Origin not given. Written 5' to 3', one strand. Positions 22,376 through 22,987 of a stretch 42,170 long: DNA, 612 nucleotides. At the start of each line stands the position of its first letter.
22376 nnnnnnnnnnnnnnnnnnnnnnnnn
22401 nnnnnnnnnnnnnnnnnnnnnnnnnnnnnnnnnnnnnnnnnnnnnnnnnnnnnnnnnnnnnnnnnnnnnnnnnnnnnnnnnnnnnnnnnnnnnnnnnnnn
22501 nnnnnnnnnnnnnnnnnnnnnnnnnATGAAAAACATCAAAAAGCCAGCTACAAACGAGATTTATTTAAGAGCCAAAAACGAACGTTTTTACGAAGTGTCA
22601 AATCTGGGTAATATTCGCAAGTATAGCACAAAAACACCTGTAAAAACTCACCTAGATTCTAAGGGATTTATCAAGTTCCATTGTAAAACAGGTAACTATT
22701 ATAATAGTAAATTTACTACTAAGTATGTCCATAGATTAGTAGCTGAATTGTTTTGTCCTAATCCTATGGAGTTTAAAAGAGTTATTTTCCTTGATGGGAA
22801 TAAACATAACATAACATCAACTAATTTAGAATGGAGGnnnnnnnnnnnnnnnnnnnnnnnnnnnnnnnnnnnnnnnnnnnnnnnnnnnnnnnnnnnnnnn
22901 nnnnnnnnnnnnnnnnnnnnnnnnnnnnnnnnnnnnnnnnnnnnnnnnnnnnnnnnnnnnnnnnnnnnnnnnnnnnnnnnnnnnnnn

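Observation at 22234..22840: Iteron array paired with a catalytically dead NUMOD4/HNH protein: possible domesticated homing endonuclease acting as origin or operator binder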

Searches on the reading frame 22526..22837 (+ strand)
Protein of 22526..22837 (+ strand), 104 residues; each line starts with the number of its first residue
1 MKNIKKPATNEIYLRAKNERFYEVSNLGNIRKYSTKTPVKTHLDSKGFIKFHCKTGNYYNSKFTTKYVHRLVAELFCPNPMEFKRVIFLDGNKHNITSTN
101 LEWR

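Call 7: search_protein_families(library=pfam, proteins=[window:22526-22837:+], max_evalue=0.1)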
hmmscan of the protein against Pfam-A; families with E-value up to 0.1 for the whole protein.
window:22526-22837:+ (104 aa): 2 families
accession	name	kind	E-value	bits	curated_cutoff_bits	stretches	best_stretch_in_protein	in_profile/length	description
PF13392.12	HNH_3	-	5.2e-05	23.2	24.8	1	66-103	1-38/46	HNH endonuclease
PF07463.16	NUMOD4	-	0.00083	20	23.4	1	20-41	11-27/49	NUMOD4 motif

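Call 9: find_homologous_proteins(query=window:22526-22837:+, max_evalue=0.01)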
Query window:22526-22837:+ (104 aa): 3 proteins with E <= 0.01 among 4 candidates.
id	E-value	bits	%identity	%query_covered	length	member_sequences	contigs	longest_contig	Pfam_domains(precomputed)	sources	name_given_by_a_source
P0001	3.6e-65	234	100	100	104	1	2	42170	-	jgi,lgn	-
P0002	1.6e-6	46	40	94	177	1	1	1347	PF07463.17,PF13392.13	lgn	-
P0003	1.8e-5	43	39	77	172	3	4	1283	PF13392.13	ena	-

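Call 11: find_encoding_contigs(protein=P0001, flank=10000, max_places=10)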
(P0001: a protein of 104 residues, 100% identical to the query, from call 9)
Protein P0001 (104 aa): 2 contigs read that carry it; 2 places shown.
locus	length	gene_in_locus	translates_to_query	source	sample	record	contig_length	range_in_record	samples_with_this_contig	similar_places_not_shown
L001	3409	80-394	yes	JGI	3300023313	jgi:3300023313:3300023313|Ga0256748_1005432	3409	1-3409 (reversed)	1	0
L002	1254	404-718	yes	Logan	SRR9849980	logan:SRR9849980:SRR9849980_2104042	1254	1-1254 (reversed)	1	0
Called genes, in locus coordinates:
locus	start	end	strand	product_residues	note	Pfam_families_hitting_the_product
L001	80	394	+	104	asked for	-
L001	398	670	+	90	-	-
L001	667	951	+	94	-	-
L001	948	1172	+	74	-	-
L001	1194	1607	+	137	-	-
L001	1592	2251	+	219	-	-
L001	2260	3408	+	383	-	?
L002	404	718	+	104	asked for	-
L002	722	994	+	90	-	-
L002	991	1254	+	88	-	?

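Call 19: search_dna_similar(query=window:22526-22837:+, collection=phages, mode=protein, max_rows=25, max_evalue=0.01)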
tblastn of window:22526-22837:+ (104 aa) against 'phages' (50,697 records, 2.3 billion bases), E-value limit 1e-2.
Records with a match: 1310; places in all: 1629; records where one place covers at least 80% of the query: 676.
Best place of each record, by identity: 60-80% 1; <60% 1309.
By first word of the organism name: Enterococcus 230; Lactococcus 202; Bacillus 132; Escherichia 88; Salmonella 83; Lactobacillus 66; Staphylococcus 56; Stx2a-converting 51; Pectobacterium 45; Vibrio 41; and 64 more.
By host as written in the record: - 166; Lactococcus lactis 135; Enterococcus faecalis 59; Pectobacterium atrosepticum DSM18077 34; Escherichia coli 26; Bacteroides intestinalis DSM 108646 25; Enterococcus faecium 20; Enterococcus sp. 15; and 380 more.
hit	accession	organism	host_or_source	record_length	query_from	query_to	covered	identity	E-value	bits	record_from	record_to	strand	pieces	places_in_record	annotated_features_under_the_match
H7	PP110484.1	Synechococcus phage MA01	Synechococcus sp. MW02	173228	3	103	97%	40.2%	2e-10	61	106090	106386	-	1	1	NUMOD4 domain-containing protein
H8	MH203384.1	Enterococcus phage vB_EfaS_AL2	Enterococcus faecalis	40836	5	103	95%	41.0%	8e-8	54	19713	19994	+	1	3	HNH homing endonuclease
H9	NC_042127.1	Enterococcus phage vB_EfaS_AL2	Enterococcus faecalis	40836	5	103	95%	41.0%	8e-8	54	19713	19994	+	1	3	HNH endonuclease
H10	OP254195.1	Enterococcus phage vB_EfS_L1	Enterococcus faecalis EF-01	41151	5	103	95%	41.0%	8e-8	54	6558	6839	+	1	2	HNH homing endonuclease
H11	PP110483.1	Synechococcus phage MA10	Synechococcus sp. MW02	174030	3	103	97%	39.2%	3e-10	61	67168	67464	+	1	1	NUMOD4 domain-containing protein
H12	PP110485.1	Synechococcus phage ME01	Synechococcus sp. MW02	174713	3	103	97%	39.2%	3e-10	61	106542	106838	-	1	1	NUMOD4 domain-containing protein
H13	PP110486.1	Synechococcus phage MC09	Synechococcus sp. MW02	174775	3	103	97%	39.2%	3e-10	61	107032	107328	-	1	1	NUMOD4 domain-containing protein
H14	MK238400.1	CrAssphage ZA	Homo sapiens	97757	2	103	98%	38.5%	4e-7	52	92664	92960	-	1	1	HNH endonuclease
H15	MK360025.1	Enterococcus phage vB_EfaP_Zip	Enterococcus faecium strain C410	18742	5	103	95%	39.2%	6e-7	51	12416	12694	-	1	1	HNH endonuclease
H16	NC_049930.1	Enterococcus phage vB_EfaP_Zip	Enterococcus faecium strain C410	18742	5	103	95%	39.2%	6e-7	51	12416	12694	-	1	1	HNH endonuclease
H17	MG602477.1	Bacillus phage BCP01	Bacillus cereus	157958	16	103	85%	43.3%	5e-10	60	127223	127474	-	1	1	DNA replication/modification protein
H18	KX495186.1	Bacillus phage PK16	Bacillus cereus ATCC 21772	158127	16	103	85%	43.3%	5e-10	60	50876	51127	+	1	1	putative HNH endonuclease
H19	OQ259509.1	Bacillus phage BC-7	Bacillus cereus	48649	19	103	82%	44.8%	7e-8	54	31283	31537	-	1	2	hypothetical protein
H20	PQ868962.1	Curtobacterium phage JoyLin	Curtobacterium flaccumfaciens NRRL ...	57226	3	101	95%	38.4%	3e-9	58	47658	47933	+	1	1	69: HNH endonuclease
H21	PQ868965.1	Curtobacterium phage Yotsuba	Curtobacterium flaccumfaciens NRRL ...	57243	3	101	95%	38.4%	3e-9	58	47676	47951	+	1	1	69: HNH endonuclease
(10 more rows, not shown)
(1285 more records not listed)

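Call 20: search_solved_structures(query=window:22526-22837:+, max_evalue=10, show_alignments=3)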
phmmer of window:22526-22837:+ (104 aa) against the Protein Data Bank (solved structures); distinct sequences matched with E-value up to 10: 1.
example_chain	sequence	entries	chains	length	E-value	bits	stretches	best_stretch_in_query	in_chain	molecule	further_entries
1u3e_M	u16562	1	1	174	1.5e-06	31.5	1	19-103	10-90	HNH homing endonuclease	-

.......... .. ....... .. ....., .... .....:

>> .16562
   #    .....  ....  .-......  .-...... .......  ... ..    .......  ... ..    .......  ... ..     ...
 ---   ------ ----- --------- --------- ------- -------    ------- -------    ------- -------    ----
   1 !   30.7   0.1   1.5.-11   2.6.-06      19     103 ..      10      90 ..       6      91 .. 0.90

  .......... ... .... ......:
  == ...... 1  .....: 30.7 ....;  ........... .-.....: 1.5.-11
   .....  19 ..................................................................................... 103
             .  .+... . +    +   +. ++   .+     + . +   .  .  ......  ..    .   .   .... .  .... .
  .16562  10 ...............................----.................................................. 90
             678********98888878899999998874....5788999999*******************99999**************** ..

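Call 52: get_annotated_region(hit=H7, flank=1500)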
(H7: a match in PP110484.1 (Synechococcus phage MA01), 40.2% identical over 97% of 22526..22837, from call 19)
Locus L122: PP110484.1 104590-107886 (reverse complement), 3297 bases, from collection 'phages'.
description: Synechococcus phage MA01, complete genome.
organism: Synechococcus phage MA01 (NCBI taxid 3117464)
taxonomy: Viruses; Duplodnaviria; Heunggongvirae; Uroviricota; Caudoviricetes; Kyanoviridae; Makaravirus
host: Synechococcus sp. MW02; source: coastal; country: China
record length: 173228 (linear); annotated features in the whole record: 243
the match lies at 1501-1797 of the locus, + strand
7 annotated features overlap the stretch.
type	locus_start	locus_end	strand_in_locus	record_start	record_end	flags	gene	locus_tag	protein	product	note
CDS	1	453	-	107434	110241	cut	-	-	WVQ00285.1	hypothetical protein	-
CDS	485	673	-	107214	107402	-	-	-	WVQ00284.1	baseplate hub assembly catalyst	-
CDS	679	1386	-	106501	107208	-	-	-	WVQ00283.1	baseplate assembly chaperone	-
CDS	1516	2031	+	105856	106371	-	-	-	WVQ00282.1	NUMOD4 domain-containing protein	-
CDS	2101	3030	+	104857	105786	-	-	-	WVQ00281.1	single-stranded DNA-binding protein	-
CDS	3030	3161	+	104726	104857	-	-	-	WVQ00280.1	hypothetical protein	-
CDS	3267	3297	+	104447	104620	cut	-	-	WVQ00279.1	hypothetical protein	-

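Call 56: search_protein_representatives(protein=window:22526-22837:+)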
Query: 104 residues. Proteins with E-value up to 0.001 (for the whole library): 9476; up to 1e-10: 189; up to 1e-30: 3. The best 150 are listed.
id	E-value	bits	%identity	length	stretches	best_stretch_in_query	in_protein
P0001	1.1e-65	234.3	100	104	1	1-104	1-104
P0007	1.1e-35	138.0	39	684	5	6-103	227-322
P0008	1.1e-32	128.4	40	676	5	21-103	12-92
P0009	4.3e-25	104.0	35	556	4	22-103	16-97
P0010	2.5e-24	101.5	38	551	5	22-103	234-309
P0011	3.1e-24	101.2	36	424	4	60-103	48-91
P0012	1.1e-23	99.4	48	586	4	69-103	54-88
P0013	2.0e-23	98.6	37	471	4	20-103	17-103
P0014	8.1e-23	96.7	32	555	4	21-103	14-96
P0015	1.2e-21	93.0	38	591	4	18-104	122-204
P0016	6.1e-21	90.7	36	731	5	12-103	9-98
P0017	1.5e-20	89.4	38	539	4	7-103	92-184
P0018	5.1e-20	87.7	39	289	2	16-103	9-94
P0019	6.7e-20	87.3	41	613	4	20-103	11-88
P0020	1.0e-19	86.7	37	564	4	10-104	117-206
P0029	9.9e-18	80.3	46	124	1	20-103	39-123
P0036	9.2e-17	77.2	53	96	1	21-103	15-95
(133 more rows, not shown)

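Call 58: predict_structure(alignment_id=A2)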
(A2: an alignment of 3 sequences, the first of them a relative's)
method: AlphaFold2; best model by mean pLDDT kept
length: 104 residues; sequences in the alignment: 3
mean_pLDDT: 41.5   pTM: 0.27
mean pLDDT of the five models: 41.5, 34.7, 33.9, 32.7, 31.2
residues with pLDDT >= 90: 0; 70-90: 0; 50-70: 19; < 50: 85
segments of 3 or more residues with pLDDT < 50: 1-20, 25-29, 34-70, 76-85, 93-99
pLDDT, mean of each block of 10 residues (from residue 1): 32 43 49 42 34 32 40 46 47 48 50
secondary structure, 60 per line:
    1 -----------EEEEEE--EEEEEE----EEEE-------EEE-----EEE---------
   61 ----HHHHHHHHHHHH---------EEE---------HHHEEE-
elements in order: E12-17 E20-25 E30-33 E41-43 E49-51 H65-76 E86-88 E101-103

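Call 61: find_homologous_proteins(query=A4, max_evalue=0.000001)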
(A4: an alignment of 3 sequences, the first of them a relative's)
Query A4 (3 sequences) (104 aa, profile of the alignment): 600 proteins with E <= 0.000001 among 1598 candidates; the best 120 are listed.
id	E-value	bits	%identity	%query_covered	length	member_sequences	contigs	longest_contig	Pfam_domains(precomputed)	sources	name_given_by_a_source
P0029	8.3e-50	185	46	81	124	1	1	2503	-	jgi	-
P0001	1.7e-49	184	100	100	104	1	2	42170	-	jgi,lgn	-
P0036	1.3e-45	172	52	80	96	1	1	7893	-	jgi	-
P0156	4.3e-15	74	40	82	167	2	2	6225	PF07463.17,PF13392.13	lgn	-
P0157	2.0e-14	72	40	82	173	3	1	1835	PF07463.17,PF13392.13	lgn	-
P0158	2.4e-14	71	40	82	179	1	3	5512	PF07463.17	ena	-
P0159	3.9e-14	71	34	79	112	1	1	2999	PF07463.17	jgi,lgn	-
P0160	6.1e-14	70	46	82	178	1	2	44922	PF07463.17,PF13392.13,PF22083.3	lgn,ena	-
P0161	1.2e-13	69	39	82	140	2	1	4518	PF07463.17,PF13392.13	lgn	-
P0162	1.3e-13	69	40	82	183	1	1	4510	PF07463.17,PF13392.13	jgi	jgi:hypothetical protein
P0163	1.6e-13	69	41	82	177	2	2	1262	PF07463.17,PF13392.13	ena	-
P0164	1.7e-13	69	40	82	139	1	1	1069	PF07463.17,PF13392.13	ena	-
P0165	1.7e-13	69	41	82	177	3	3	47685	PF07463.17,PF13392.13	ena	-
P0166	3.5e-13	68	38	82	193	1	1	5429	PF07463.17,PF13392.13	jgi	jgi:hypothetical protein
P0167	4.0e-13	67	38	89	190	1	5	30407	PF07463.17,PF13392.13,PF22083.3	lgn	-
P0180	4.1e-12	64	39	82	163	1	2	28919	PF07463.17,PF13392.13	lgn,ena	-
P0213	4.2e-11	61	36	91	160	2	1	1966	-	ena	-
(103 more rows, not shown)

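Call 62: find_encoding_contigs(protein=P0036, flank=10000)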
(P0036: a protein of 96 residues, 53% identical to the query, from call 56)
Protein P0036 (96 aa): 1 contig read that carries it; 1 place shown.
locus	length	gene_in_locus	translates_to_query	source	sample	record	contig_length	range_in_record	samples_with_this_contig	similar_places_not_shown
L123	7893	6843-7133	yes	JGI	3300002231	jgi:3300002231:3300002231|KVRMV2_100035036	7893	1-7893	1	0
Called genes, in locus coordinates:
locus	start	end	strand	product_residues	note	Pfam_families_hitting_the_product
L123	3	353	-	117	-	?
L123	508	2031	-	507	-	PF16510:P22_portal (weak)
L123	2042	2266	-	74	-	-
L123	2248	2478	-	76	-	-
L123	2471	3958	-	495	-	-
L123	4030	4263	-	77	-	-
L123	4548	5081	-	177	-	-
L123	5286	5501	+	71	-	PF23907:DUF7249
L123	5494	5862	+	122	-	-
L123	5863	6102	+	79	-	-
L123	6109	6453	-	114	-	PF24608:PDDEXK_15 (faint)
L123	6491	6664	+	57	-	-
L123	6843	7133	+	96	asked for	-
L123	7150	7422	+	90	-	-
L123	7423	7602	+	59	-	-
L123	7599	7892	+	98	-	?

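Call 63: find_encoding_contigs(protein=P0029, flank=10000)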
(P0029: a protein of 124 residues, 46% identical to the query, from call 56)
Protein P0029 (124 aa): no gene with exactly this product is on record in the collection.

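Call 67: find_related_loci(query=A4, collection=viral_contigs, flank=10000)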
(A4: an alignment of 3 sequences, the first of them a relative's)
Query A4 (104 aa) in viral_contigs; peptide patterns used: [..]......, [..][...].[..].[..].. (x = any residue, [..] = any of these).
289 stretches matched a pattern; 2 encode a relative of the query (tblastn E <= 1e-3); 2 distinct loci.
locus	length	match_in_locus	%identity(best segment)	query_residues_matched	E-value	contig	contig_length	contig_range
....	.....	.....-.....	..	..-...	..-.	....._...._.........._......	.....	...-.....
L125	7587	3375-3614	35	19-103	4e-6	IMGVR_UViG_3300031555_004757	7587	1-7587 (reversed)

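Call 83: find_encoding_contigs(protein=P0180, flank=5000, max_places=4)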
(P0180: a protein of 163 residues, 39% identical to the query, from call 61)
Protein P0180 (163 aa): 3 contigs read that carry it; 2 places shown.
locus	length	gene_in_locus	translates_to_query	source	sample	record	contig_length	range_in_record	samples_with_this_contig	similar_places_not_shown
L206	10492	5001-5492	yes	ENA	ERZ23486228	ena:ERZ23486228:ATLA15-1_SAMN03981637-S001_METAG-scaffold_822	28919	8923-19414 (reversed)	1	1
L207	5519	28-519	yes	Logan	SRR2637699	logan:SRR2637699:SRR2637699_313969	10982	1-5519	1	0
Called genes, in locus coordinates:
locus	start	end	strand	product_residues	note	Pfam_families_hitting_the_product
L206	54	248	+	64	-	-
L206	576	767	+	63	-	-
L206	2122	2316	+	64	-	-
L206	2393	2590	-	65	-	-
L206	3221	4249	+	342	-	PF22083:I-HmuI_NUMOD-like (weak)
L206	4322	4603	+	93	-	-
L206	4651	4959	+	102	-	-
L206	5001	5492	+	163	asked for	PF07463:NUMOD4, PF13392:HNH_3 (weak)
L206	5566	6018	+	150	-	-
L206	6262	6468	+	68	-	-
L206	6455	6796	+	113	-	-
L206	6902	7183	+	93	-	PF26862:Phage_T4_Y10B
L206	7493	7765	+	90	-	-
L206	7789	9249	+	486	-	PF03237:Terminase_6N (weak)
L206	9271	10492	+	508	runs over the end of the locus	PF13264:DUF4055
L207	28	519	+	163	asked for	PF07463:NUMOD4, PF13392:HNH_3 (weak)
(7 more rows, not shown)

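Call 84: find_encoding_contigs(protein=P0159, flank=5000, max_places=4)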
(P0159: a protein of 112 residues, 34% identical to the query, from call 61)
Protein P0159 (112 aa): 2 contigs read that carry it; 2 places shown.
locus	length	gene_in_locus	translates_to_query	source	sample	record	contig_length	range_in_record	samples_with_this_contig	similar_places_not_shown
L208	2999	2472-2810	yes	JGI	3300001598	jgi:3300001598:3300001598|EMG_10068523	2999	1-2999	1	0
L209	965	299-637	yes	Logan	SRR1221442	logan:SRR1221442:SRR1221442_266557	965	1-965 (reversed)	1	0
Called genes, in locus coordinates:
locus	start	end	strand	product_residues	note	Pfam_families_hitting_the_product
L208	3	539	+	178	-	?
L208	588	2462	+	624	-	PF06048:DUF927, PF18662:HTH_56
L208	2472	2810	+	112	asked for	PF07463:NUMOD4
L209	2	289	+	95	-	?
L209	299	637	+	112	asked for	PF07463:NUMOD4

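Call 85: find_encoding_contigs(protein=P0213, flank=5000, max_places=4)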
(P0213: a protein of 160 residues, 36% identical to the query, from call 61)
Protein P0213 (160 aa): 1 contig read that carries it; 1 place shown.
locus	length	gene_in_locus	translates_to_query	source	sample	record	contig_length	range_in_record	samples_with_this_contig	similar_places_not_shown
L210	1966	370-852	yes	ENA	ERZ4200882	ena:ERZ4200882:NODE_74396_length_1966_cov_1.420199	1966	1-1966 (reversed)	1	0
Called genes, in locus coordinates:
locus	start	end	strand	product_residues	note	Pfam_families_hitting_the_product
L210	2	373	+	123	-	?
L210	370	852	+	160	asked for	-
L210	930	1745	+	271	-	-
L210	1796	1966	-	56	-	?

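Call 87: predict_structure(alignment_id=A8)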
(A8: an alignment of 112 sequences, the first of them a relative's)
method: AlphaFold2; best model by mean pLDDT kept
length: 104 residues; sequences in the alignment: 112
mean_pLDDT: 87.8   pTM: 0.76
mean pLDDT of the five models: 87.8, 87.4, 87.2, 87.1, 86.8
residues with pLDDT >= 90: 75; 70-90: 20; 50-70: 5; < 50: 4
segments of 3 or more residues with pLDDT < 50: 1-3
pLDDT, mean of each block of 10 residues (from residue 1): 54 87 94 93 94 84 91 93 93 93 93
secondary structure, 60 per line:
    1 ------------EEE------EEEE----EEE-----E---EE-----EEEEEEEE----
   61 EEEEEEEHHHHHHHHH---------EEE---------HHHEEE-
elements in order: E13-15 E22-25 E30-32 E49-56 E61-67 H68-76 E86-88 E101-103
